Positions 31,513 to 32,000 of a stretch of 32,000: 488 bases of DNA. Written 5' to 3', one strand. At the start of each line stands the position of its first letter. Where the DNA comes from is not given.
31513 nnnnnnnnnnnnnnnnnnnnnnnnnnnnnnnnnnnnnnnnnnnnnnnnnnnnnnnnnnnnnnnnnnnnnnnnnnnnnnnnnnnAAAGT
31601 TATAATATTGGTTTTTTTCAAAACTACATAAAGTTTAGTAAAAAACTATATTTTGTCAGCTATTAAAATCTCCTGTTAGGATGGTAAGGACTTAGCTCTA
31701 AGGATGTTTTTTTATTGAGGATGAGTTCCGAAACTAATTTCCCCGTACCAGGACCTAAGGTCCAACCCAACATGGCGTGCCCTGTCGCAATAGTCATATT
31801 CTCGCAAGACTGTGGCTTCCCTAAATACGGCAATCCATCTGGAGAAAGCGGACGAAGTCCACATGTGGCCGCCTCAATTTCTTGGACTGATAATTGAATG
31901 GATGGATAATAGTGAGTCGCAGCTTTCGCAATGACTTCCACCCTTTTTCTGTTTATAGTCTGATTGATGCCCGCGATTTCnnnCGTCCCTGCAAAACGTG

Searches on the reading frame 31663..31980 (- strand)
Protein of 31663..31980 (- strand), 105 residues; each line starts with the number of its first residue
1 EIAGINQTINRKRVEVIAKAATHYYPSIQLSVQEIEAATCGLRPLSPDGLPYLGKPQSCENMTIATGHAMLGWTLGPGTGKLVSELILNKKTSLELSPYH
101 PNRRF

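Call 68: search_protein_families(library=pfam, proteins=[window:31663-31980:-], max_evalue=0.001)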
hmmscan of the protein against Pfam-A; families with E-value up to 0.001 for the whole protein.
window:31663-31980:- (105 aa): 1 family
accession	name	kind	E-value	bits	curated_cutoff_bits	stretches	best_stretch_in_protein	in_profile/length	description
PF01266.30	DAO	-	1.8e-15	57.8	27.9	1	7-86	279-353/353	FAD dependent oxidoreductase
